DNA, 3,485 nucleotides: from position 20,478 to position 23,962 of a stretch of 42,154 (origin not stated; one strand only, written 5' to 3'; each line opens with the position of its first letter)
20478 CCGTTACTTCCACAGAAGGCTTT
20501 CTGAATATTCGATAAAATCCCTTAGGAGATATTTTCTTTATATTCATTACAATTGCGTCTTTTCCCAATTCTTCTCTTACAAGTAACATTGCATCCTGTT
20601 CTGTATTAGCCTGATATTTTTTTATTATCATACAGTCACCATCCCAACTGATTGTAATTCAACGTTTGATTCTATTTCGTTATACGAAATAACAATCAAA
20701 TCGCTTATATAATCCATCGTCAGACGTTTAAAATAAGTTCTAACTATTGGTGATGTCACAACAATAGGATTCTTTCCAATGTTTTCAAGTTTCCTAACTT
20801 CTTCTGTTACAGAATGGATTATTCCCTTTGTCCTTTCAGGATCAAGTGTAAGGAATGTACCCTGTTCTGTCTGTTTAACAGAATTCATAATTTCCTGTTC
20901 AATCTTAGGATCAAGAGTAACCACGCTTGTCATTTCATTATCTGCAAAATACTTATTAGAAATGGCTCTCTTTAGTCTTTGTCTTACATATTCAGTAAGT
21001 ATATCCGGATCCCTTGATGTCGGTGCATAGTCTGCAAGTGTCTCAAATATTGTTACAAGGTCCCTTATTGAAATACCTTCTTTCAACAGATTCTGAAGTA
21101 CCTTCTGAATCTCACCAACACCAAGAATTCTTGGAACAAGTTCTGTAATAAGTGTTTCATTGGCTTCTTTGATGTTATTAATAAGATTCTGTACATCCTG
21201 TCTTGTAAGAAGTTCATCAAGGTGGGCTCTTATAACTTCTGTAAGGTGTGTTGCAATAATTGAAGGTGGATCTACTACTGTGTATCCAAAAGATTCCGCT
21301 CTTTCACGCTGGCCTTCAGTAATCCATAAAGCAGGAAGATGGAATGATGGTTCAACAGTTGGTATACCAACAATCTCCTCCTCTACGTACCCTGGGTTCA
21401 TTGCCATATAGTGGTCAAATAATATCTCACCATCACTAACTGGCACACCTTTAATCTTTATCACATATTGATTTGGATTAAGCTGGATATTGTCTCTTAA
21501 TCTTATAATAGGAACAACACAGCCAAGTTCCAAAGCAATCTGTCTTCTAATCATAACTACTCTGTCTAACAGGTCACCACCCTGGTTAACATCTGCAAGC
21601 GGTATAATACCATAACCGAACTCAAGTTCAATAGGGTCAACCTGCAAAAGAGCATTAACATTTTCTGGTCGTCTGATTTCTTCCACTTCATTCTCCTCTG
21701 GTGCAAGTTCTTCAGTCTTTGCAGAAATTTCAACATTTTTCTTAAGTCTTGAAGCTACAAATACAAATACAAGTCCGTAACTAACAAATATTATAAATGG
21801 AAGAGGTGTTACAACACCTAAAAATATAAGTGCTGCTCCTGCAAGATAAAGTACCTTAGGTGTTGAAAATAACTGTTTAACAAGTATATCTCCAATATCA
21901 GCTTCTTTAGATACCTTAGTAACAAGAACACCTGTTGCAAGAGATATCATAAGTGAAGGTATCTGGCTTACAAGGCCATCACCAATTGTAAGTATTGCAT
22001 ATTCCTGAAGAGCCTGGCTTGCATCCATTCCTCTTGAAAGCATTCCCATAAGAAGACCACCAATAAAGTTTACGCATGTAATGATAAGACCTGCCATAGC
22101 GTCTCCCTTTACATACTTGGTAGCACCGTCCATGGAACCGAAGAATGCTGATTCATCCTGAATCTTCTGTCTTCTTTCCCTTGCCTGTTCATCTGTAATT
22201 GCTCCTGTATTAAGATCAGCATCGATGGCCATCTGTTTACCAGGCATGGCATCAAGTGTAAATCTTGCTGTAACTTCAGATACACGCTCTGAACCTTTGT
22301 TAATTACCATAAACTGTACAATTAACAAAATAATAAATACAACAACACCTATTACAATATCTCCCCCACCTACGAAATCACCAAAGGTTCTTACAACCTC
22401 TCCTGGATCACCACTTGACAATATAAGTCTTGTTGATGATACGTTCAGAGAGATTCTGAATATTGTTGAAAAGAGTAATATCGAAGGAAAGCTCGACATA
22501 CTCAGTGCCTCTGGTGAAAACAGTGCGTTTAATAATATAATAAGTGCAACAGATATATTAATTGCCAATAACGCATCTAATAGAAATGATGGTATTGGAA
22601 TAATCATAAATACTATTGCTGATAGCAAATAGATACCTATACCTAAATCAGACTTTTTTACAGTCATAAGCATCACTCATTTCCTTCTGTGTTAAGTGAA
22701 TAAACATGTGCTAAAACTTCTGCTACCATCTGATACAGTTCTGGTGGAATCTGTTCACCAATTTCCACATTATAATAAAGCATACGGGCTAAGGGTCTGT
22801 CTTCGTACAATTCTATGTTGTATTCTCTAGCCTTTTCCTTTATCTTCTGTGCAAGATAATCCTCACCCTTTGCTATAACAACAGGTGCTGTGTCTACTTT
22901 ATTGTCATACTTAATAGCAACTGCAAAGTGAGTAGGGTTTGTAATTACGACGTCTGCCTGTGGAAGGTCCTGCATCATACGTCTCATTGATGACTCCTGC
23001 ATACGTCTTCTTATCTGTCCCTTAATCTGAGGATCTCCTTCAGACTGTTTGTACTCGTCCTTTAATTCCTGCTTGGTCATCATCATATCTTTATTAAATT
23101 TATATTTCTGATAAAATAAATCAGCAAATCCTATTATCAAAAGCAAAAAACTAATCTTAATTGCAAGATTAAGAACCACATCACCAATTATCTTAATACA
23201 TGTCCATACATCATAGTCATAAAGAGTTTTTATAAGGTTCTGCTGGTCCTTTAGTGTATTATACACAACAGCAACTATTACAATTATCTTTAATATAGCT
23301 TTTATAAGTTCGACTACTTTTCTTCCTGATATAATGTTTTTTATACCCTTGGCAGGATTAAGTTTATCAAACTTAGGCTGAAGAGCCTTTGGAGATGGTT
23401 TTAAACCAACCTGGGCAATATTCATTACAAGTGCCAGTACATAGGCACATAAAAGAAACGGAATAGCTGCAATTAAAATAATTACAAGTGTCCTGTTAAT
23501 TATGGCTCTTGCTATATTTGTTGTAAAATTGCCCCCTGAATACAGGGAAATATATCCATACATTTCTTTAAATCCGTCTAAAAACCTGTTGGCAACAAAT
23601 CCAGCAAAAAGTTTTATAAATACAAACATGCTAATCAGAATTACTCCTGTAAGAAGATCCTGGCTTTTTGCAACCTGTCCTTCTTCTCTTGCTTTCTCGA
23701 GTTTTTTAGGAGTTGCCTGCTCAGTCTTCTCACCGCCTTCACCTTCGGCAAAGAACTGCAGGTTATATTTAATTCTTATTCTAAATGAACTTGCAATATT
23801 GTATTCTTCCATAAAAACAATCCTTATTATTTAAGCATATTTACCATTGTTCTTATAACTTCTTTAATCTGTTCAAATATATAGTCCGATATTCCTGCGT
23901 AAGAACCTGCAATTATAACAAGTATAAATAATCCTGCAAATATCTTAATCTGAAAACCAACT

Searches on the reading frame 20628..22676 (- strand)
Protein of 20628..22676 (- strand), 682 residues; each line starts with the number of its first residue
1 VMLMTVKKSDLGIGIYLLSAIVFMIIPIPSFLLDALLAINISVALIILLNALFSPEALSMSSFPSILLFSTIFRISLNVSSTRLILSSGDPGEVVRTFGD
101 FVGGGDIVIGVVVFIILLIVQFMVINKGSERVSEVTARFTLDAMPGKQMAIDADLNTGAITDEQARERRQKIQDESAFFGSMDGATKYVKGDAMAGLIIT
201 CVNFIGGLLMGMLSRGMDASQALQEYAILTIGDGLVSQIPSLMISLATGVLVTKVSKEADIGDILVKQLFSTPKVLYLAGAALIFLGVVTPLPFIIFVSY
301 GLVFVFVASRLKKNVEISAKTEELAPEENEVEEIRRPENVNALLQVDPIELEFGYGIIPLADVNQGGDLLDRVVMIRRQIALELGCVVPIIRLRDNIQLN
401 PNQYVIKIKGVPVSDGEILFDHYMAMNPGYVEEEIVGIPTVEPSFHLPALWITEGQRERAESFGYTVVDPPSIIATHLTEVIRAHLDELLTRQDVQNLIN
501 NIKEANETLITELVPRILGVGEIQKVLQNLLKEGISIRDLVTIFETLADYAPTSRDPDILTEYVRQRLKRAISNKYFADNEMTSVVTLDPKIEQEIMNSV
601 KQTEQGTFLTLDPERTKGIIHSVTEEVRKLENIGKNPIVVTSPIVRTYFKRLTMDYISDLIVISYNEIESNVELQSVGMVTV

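Call 47: list_cluster_members(proteins=[window:20628-22676:-, window:15650-17725:-, window:12950-13723:-, window:22673-23812:-, window:23827-24594:-, window:36037-37350:-, window:683-1690:-, window:27756-28748:-])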
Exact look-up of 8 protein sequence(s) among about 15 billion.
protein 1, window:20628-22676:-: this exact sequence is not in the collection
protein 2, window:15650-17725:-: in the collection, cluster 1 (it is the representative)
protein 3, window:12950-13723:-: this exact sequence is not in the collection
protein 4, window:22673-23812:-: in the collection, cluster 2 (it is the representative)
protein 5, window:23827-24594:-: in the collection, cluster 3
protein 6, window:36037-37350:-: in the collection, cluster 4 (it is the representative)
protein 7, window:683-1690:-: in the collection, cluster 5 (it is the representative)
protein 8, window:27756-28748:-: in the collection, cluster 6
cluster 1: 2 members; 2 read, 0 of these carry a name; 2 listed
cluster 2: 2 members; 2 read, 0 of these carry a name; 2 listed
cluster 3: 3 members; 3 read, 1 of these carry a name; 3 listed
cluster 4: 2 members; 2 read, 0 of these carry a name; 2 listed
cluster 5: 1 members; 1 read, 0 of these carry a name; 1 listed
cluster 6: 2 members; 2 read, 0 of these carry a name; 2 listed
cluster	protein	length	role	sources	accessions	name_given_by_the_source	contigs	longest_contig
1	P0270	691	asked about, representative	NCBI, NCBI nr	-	-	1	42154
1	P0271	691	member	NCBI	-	-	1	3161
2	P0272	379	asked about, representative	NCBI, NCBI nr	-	-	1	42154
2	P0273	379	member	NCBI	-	-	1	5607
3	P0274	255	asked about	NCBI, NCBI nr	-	-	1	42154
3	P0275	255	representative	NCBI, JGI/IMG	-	flagellar biosynthetic protein FliR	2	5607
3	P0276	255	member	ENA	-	-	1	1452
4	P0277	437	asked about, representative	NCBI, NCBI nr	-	-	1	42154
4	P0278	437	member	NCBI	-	-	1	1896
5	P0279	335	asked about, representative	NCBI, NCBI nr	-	-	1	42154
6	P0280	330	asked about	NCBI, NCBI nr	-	-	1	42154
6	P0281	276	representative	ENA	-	-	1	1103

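Call 48: find_encoding_contigs(protein=P0275, flank=6000)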
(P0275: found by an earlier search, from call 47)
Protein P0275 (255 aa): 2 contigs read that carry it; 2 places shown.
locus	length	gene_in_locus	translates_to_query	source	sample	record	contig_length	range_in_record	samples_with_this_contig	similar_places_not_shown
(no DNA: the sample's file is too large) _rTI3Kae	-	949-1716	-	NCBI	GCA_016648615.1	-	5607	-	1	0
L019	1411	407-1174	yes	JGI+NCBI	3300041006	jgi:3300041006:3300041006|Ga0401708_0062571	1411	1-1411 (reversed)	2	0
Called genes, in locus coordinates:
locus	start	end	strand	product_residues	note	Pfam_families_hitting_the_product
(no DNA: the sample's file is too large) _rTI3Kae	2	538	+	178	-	?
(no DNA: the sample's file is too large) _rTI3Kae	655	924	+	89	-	PF01313:Bac_export_3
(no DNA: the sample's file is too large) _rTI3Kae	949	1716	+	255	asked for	PF01311:Bac_export_1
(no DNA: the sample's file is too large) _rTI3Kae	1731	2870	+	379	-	PF01312:Bac_export_2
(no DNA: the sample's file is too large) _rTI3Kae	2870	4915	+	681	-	PF00771:FHIPEP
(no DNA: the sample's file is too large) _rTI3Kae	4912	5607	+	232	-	?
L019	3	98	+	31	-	?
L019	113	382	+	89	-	PF01313:Bac_export_3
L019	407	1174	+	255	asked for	PF01311:Bac_export_1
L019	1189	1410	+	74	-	?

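Call 57: search_protein_families(library=pfam, proteins=[window:20628-22676:-], max_evalue=0.00001)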
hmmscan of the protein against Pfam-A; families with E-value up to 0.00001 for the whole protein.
window:20628-22676:- (682 aa): 1 family
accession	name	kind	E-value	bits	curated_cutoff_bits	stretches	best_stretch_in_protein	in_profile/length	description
PF00771.25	FHIPEP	-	3.1e-271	902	29.1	1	21-672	2-656/657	FHIPEP family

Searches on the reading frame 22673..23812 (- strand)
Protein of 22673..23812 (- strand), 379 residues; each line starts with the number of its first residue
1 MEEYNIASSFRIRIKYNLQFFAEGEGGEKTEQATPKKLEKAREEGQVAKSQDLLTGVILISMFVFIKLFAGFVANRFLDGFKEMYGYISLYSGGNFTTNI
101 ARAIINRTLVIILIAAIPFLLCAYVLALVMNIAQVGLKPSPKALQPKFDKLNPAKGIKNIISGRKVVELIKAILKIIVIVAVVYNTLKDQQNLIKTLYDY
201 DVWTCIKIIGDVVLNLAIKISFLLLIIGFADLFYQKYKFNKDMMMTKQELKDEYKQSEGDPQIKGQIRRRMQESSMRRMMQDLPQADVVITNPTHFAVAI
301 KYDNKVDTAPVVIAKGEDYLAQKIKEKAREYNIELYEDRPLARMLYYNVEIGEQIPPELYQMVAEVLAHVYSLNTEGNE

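Call 57: search_protein_families(library=pfam, proteins=[window:22673-23812:-], max_evalue=0.00001)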
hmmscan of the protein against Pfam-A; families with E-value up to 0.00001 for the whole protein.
window:22673-23812:- (379 aa): 1 family
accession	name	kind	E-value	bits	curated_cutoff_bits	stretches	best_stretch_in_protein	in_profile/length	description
PF01312.24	Bac_export_2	-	6.7e-128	427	24.4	1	27-370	1-335/335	FlhB HrpN YscU SpaS Family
